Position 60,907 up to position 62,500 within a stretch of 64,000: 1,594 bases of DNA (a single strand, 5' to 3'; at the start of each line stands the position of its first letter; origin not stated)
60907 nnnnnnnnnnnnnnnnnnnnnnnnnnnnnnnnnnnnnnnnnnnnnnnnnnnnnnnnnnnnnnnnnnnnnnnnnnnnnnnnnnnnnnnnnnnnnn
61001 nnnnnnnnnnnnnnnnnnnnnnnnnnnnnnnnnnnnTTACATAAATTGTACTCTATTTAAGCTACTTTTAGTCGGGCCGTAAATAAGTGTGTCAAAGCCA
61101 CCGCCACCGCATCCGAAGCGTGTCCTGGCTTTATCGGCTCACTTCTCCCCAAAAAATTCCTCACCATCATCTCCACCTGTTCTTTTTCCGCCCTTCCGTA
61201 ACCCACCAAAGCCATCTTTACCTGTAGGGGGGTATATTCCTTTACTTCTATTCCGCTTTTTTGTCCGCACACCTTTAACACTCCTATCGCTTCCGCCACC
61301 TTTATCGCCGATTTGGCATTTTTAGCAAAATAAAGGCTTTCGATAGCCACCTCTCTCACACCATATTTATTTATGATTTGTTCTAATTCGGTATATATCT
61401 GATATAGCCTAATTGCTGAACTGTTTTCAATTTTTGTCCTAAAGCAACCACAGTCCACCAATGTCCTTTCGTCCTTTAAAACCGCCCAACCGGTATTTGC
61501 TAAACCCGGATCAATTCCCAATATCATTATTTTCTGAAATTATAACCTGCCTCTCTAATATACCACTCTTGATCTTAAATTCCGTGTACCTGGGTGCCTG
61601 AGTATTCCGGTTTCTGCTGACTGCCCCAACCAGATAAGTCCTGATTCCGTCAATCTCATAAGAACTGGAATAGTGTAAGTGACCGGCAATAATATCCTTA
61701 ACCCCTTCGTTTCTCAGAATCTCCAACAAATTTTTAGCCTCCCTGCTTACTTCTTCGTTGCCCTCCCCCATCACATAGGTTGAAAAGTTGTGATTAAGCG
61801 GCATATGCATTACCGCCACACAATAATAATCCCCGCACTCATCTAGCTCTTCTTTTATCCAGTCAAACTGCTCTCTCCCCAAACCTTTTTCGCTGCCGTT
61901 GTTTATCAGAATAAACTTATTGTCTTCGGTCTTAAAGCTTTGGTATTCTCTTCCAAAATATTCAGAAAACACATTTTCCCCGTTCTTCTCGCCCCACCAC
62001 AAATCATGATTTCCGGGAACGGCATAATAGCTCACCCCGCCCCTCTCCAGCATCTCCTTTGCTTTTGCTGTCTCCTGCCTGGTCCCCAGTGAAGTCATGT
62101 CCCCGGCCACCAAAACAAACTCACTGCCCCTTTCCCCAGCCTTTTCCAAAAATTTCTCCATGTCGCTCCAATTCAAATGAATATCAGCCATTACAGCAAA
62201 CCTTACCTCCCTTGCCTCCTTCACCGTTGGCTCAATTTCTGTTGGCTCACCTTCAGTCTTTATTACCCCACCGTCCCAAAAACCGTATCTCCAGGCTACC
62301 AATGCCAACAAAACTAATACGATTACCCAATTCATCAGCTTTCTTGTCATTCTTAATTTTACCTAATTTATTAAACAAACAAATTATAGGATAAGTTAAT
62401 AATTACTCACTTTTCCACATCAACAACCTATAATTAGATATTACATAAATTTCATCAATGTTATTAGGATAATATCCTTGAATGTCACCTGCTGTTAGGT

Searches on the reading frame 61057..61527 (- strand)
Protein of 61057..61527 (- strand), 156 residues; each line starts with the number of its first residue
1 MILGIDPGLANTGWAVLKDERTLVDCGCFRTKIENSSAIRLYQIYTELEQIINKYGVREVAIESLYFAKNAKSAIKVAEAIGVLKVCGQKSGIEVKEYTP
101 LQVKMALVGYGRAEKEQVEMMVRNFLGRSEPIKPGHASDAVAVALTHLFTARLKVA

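Call 3: search_protein_families(library=pfam, proteins=[window:61057-61527:-], max_evalue=1)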
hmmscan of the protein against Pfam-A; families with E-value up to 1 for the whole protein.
window:61057-61527:- (156 aa): 4 families
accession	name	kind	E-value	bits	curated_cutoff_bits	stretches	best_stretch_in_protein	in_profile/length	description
PF02075.23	RuvC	-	7.5e-44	149.7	22.2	1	2-147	1-148/148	Crossover junction endodeoxyribonuclease RuvC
PF16921.10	Tex_YqgF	-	0.028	15.3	27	1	1-64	2-63/126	Tex protein YqgF-like domain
PF09744.14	RH1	-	0.14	12.4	24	1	43-60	8-25/65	RILP homology 1 domain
PF04312.18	DUF460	-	0.14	12.3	28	1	1-36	32-65/135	Protein of unknown function (DUF460)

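Call 9: find_related_loci(query=window:61057-61527:-, collection=genome_contigs, flank=6000)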
Query window:61057-61527:- (156 aa) in genome_contigs; peptide patterns used: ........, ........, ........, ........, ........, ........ (x = any residue, [..] = any of these).
163 stretches matched a pattern; 49 encode a relative of the query (tblastn E <= 1e-3); 49 distinct loci.
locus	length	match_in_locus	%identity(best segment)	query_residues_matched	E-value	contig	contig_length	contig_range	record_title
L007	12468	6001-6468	81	1-156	4e-83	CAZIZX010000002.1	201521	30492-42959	MAG TPA_asm: uncultured Gammaproteobacteria bacterium isolate binchicken_co39_640 genome assembly, contig: NODE_57_lengt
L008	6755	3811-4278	81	1-156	4e-82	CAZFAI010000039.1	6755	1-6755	MAG TPA_asm: uncultured Gammaproteobacteria bacterium isolate binchicken_co39_529 genome assembly, contig: NODE_24742_le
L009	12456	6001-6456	73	1-152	5e-73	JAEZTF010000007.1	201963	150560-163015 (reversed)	MAG: Candidatus Parcubacteria bacterium isolate OH_PDB_36 k127_810633, whole genome shotgun sequence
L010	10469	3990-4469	71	1-152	1e-72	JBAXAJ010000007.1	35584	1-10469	MAG: Candidatus Shapirobacteria bacterium isolate ELA138 MAG138_7, whole genome shotgun sequence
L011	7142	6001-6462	70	1-155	2e-66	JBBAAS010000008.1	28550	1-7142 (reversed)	MAG: Candidatus Shapirobacteria bacterium isolate SO_2017_GW3_48 scaffold_993_c1_OW296A_2017, whole genome shotgun seque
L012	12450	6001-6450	64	1-151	3e-60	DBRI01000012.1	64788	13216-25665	MAG TPA_asm: Patescibacteria group bacterium UBA1372 UBA1372_contig_14682, whole genome shotgun sequence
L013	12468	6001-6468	62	1-155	7e-59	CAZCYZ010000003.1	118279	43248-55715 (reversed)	MAG TPA_asm: uncultured Gammaproteobacteria bacterium isolate SRP192927_co7_728 genome assembly, contig: NODE_155_length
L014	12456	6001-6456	62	1-153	9e-58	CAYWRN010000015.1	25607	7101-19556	MAG TPA_asm: uncultured Gammaproteobacteria bacterium isolate SRP239243_co1_203 genome assembly, contig: NODE_2874_lengt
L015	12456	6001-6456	62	1-153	2e-57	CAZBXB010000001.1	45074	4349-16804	MAG TPA_asm: uncultured Gammaproteobacteria bacterium isolate SRP214966_co5_367 genome assembly, contig: NODE_434_length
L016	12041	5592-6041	60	1-150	8e-56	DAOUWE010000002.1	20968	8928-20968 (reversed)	MAG TPA_asm: Candidatus Shapirobacteria bacterium isolate CSMAG_867 CSMAG_867_k127_3596059_length_20968_cov_7.0000, whol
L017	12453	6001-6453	60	1-153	1e-55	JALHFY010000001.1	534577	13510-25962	MAG: Candidatus Shapirobacteria bacterium isolate 3-JJ_aug_S1_074 scaffold_13, whole genome shotgun sequence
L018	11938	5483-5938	60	1-153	5e-55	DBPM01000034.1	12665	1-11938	MAG TPA_asm: Candidatus Shapirobacteria bacterium UBA1420 UBA1420_contig_23174, whole genome shotgun sequence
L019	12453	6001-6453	62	1-153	1e-51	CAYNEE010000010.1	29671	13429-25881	MAG TPA_asm: uncultured Gammaproteobacteria bacterium isolate binchicken_co117_38 genome assembly, contig: NODE_3017_len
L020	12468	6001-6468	45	2-154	5e-41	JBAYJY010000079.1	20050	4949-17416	MAG: bacterium isolate SO_2016_GW1_67 scaffold04618_OW334_2016, whole genome shotgun sequence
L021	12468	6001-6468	45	2-154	7e-40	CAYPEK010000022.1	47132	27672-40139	MAG TPA_asm: uncultured bacterium isolate binchicken_co246_416 genome assembly, contig: NODE_882_length_47132_cov_7.5233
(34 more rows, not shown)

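Call 23: search_protein_families(library=ncbifam, proteins=[L010:4521-5153:+, L013:6468-7154:+, L013:7190-7666:+], max_evalue=1)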
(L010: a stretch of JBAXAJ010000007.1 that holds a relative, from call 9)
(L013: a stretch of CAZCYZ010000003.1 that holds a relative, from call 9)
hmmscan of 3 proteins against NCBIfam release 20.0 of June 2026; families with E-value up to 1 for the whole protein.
L010:4521-5153:+ (210 aa): 1 family
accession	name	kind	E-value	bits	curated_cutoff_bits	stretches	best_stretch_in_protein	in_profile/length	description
NF038235.1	retron_Ec48_2TM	equivalog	0.088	12.4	65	1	40-128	112-198/219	retron Ec48 family effector membrane protein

L013:6468-7154:+ (228 aa): 0 families

L013:7190-7666:+ (158 aa): 0 families

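Call 24: search_protein_families(library=phrogs, proteins=[L010:4521-5153:+, L013:6468-7154:+, L013:7190-7666:+], max_evalue=1)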
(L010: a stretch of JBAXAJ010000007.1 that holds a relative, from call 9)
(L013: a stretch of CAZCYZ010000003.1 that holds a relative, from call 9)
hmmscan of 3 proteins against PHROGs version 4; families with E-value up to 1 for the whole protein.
L010:4521-5153:+ (210 aa): 5 families
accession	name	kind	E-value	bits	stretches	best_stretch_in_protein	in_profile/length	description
phrog_30107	-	unknown function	0.02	15.7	1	59-153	41-127/175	-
phrog_10237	-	unknown function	0.04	15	1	81-115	9-43/79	-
phrog_1523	-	unknown function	0.044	15.1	1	93-140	9-47/72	-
phrog_12029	-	unknown function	0.2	13.2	0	49-78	55-84/96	-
phrog_38713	-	unknown function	0.27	12.7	1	66-102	10-44/61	-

L013:6468-7154:+ (228 aa): 0 families

L013:7190-7666:+ (158 aa): 0 families

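Call 40: search_protein_families(library=padloc, proteins=[L010:4521-5153:+, L013:6468-7154:+, L013:7190-7666:+], max_evalue=1)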
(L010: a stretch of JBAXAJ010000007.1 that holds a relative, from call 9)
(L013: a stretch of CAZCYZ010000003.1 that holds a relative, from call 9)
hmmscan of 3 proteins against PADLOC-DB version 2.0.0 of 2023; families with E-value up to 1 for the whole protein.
L010:4521-5153:+ (210 aa): 0 families

L013:6468-7154:+ (228 aa): 0 families

L013:7190-7666:+ (158 aa): 1 family
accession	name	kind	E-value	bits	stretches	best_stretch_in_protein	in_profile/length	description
PDLC02872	DpdF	-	0.0032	14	1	64-125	212-272/859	DpdF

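Call 51: search_protein_families(library=pfam, proteins=[L010:4521-5153:+, L013:6468-7154:+, L013:7190-7666:+, L013:8291-8653:+, L013:8634-9635:-, L013:9635-10288:-], max_evalue=0.1)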
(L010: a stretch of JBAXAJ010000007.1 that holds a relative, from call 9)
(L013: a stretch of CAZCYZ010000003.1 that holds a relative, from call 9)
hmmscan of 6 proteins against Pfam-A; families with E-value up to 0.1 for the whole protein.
L010:4521-5153:+ (210 aa): 1 family
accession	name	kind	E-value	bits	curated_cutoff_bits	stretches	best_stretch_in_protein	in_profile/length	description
PF06844.16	DUF1244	-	0.041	14.5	27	1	181-203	11-33/67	Protein of unknown function (DUF1244)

L013:6468-7154:+ (228 aa): 0 families

L013:7190-7666:+ (158 aa): 2 families
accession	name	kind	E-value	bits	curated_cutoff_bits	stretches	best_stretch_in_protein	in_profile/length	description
PF10050.14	DUF2284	-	1.2e-07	32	25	2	116-149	121-155/161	Predicted metal-binding protein (DUF2284)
PF24876.1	PA4575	-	0.046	14.2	27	1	88-123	77-112/113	PA4575-like protein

L013:8291-8653:+ (120 aa): 0 families

L013:8634-9635:- (333 aa): 1 family
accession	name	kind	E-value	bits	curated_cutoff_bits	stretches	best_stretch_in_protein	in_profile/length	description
PF00486.34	Trans_reg_C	-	0.00013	22.5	26.2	1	259-328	4-77/77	Transcriptional regulatory protein, C terminal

L013:9635-10288:- (217 aa): 0 families

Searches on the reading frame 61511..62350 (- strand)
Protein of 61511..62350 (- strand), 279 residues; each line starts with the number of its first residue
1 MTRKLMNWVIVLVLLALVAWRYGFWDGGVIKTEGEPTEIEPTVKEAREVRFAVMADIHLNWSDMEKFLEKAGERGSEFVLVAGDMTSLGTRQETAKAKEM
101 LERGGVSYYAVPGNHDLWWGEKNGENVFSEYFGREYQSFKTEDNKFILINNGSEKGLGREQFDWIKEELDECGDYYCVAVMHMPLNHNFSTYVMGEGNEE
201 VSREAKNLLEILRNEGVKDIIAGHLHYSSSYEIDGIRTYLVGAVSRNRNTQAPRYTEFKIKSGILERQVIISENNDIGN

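Call 3: search_protein_families(library=pfam, proteins=[window:61511-62350:-], max_evalue=1)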
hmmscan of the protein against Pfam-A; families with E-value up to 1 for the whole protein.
window:61511-62350:- (279 aa): 3 families
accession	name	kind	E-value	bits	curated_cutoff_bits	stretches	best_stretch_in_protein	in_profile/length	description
PF00149.33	Metallophos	-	4.9e-18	66.7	21.5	1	50-227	2-190/191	Calcineurin-like phosphoesterase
PF12850.12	Metallophos_2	-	6.3e-12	46.2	27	1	50-261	2-152/154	Calcineurin-like phosphoesterase superfamily domain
PF09423.15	PhoD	-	0.019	14.5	27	1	149-233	179-271/343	PhoD-like phosphatase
